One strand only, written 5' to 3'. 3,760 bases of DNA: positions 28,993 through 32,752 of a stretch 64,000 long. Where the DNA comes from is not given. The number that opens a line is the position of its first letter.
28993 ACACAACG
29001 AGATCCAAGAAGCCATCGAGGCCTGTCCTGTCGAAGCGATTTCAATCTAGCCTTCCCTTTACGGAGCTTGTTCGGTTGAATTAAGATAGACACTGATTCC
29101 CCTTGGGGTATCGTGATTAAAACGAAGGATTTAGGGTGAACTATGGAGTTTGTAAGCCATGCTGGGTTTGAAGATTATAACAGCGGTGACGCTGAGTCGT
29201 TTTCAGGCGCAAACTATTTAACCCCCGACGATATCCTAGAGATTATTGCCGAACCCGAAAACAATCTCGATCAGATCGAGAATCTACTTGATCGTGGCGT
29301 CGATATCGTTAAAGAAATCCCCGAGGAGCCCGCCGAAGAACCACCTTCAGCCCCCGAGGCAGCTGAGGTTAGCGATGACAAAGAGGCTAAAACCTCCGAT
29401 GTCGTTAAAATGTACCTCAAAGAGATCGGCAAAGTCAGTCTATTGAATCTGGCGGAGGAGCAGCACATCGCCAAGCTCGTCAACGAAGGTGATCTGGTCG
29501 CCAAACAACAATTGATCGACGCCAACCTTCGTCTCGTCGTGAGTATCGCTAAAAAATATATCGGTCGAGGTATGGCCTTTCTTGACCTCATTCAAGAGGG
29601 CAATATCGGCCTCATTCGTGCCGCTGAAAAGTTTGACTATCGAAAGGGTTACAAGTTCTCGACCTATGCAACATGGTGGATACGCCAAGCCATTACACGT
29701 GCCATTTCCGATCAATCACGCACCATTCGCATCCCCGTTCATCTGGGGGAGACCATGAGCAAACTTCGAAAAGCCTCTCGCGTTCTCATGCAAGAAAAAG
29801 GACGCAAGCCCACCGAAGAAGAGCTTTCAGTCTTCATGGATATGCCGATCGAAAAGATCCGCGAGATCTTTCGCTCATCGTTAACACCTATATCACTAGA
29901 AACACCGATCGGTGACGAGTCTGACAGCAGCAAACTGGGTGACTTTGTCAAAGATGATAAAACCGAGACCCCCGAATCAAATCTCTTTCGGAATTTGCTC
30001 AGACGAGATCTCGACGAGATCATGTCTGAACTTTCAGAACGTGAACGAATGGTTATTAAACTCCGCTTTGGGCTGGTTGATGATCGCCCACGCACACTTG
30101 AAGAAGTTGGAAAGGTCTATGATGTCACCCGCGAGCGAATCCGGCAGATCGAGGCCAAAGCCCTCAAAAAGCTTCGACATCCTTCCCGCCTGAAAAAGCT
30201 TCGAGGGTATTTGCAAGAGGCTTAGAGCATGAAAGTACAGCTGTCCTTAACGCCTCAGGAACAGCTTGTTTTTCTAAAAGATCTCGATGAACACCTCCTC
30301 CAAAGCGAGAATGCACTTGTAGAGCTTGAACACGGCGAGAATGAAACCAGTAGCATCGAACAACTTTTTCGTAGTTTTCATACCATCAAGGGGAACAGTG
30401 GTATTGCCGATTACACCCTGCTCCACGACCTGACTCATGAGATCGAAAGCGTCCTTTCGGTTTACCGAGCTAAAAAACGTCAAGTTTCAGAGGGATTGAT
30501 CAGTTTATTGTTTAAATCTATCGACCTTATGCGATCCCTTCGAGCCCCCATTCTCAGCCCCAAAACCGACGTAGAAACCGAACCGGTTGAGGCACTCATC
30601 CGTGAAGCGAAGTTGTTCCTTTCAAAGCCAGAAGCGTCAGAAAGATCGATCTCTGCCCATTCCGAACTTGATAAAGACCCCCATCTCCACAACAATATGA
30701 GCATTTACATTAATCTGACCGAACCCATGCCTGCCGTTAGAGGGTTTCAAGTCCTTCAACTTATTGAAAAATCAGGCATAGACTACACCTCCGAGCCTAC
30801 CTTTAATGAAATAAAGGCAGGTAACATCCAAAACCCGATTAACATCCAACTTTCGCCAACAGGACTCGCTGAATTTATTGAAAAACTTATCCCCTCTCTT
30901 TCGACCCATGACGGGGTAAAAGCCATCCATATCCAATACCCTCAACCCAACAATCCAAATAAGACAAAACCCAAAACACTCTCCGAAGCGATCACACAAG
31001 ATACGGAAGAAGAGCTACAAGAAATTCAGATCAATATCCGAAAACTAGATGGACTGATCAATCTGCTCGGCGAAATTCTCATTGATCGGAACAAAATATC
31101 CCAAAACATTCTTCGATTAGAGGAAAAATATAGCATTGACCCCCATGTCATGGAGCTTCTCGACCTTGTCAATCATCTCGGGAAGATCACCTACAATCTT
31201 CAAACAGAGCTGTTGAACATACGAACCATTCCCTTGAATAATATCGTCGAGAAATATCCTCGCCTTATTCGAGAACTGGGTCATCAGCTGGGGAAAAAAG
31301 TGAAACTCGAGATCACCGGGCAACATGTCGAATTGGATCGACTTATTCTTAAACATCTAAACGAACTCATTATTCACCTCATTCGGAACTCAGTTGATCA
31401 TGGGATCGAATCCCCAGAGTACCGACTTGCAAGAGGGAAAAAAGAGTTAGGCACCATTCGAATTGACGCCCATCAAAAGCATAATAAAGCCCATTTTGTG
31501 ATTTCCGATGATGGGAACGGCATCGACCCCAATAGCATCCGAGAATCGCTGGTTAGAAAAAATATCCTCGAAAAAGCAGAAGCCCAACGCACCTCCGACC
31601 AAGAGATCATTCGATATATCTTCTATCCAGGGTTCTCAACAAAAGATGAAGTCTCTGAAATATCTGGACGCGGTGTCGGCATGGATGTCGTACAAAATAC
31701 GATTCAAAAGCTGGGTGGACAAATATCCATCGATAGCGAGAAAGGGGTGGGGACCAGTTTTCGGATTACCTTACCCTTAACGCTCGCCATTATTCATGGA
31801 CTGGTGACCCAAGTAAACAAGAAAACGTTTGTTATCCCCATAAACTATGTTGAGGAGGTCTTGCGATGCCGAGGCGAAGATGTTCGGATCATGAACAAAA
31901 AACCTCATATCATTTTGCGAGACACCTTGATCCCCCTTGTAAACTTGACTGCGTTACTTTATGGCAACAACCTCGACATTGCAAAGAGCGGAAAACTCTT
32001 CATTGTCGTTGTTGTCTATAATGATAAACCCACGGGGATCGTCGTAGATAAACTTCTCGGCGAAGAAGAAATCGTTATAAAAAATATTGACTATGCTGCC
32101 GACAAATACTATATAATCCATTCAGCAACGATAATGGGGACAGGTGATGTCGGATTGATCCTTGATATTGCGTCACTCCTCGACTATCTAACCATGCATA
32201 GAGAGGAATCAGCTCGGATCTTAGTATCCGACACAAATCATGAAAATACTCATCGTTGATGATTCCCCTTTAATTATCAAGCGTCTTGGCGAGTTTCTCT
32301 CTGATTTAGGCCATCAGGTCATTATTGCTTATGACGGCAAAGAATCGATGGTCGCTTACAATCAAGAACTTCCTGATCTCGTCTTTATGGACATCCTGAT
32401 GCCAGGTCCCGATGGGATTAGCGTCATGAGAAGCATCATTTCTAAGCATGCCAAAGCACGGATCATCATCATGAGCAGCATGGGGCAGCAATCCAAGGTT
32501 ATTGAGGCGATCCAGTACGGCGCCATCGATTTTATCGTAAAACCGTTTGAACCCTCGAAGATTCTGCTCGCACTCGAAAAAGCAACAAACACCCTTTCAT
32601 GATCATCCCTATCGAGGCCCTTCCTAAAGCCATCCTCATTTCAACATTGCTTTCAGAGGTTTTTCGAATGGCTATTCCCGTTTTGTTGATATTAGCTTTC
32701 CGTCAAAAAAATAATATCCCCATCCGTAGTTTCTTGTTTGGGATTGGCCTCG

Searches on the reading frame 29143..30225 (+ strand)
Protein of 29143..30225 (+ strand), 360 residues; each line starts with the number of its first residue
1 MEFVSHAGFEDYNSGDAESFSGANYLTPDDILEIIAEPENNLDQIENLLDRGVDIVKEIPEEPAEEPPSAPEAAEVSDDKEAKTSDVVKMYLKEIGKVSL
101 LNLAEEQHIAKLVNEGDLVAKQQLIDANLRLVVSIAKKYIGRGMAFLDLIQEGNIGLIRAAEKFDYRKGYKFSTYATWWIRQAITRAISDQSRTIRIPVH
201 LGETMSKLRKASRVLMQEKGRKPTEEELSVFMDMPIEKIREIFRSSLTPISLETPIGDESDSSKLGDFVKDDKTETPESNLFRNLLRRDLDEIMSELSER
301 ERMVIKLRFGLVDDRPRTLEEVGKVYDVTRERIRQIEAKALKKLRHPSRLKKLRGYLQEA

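Call 36: search_protein_families(library=pfam, proteins=[window:29143-30225:+], max_evalue=0.001)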
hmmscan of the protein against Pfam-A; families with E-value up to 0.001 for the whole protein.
window:29143-30225:+ (360 aa): 4 families
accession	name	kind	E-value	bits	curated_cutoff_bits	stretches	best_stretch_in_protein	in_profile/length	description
PF04542.20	Sigma70_r2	-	4.8e-24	84.4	24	1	124-194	1-71/71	Sigma-70 region 2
PF04539.22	Sigma70_r3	-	7.7e-22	77.6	25.3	1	203-279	1-76/78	Sigma-70 region 3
PF04545.22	Sigma70_r4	-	1e-19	70.2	24.1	1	294-346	2-50/50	Sigma-70, region 4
PF00140.25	Sigma70_r1_2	-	2.3e-10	40.7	22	1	86-117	1-32/34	Sigma-70 factor, region 1.2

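Call 108: search_solved_structures(query=window:29143-30225:+, max_evalue=0.00001)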
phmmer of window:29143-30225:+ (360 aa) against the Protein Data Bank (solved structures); distinct sequences matched with E-value up to 0.00001: 85 (the best 60 are shown).
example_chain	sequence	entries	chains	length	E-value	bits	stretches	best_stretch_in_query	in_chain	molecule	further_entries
7l7b_F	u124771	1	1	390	1.8e-110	372.9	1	72-357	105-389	RNA polymerase sigma factor SigA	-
8x6f_E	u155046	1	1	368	2.6e-109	369.1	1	23-357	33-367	RNA polymerase sigma factor SigA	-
7ckq_F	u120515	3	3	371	2e-108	366.2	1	19-358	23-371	RNA polymerase sigma factor SigA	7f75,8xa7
9dvs_G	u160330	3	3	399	1.4e-99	337.1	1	120-357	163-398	RNA polymerase sigma factor SigA1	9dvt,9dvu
8h3v_G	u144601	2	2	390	1.8e-99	336.8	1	120-357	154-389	RNA polymerase sigma factor SigA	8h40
8gzg_F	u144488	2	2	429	2.1e-96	326.7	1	117-357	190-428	RNA polymerase sigma factor SigA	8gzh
8dy7_F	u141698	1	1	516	3.4e-94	319.4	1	112-357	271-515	RNA polymerase sigma factor SigA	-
8dy9_F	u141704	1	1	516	3.4e-94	319.4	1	112-357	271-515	RNA polymerase sigma factor SigA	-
5tw1_F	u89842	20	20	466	7.2e-94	318.3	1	108-357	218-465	RNA polymerase sigma factor SigA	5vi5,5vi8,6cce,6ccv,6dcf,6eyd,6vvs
8k60_F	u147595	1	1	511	8.6e-94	318.1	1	112-357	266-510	RNA polymerase principal sigma factor HrdB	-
7vpz_F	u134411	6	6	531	1.2e-93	317.7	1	112-357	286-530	RNA polymerase principal sigma factor HrdB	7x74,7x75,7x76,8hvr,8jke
7vpd_F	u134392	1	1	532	1.2e-93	317.6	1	112-357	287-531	RNA polymerase sigma factor SigA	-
5uh5_F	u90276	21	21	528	1.2e-93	317.6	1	103-357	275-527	RNA polymerase sigma factor SigA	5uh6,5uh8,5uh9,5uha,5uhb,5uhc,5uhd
7kif_F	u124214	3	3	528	1.2e-93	317.6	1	103-357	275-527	RNA polymerase sigma factor SigA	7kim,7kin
6bzo_F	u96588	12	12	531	1.3e-93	317.5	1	103-357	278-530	RNA polymerase sigma factor SigA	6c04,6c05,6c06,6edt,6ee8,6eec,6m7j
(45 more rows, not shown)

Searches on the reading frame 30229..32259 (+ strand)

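Call 36: search_protein_families(library=pfam, proteins=[window:30229-32259:+], max_evalue=0.001)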
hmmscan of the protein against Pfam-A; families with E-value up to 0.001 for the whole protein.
window:30229-32259:+ (676 aa): 6 families
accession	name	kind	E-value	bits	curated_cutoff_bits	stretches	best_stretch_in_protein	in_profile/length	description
PF01584.24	CheW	-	4.8e-21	75.3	23.5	1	524-652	2-135/138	CheW-like domain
PF02518.31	HATPase_c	-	2.3e-18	67.1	26.4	1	376-518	5-110/111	Histidine kinase-, DNA gyrase B-, and HSP90-like ATPase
PF01627.28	Hpt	-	1.3e-11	45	24.6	1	14-95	5-75/84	Hpt domain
PF02895.20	H-kinase_dim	-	2.3e-09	38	23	1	266-330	4-67/68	Signal transducing histidine kinase, homodimeric domain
PF07194.16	P2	-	9e-06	26.1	23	1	158-221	5-68/81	P2 response regulator binding domain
PF13589.12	HATPase_c_3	-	4.7e-05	23.9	25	1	378-452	4-62/137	Histidine kinase-, DNA gyrase B-, and HSP90-like ATPase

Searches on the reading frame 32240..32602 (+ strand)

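Call 71: search_protein_families(library=pfam, proteins=[window:32240-32602:+], max_evalue=0.001)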
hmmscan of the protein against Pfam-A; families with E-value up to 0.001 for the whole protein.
window:32240-32602:+ (120 aa): 1 family
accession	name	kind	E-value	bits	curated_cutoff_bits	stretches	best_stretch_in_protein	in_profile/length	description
PF00072.30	Response_reg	-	2e-26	92.7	30.2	1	3-112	1-110/111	Response regulator receiver domain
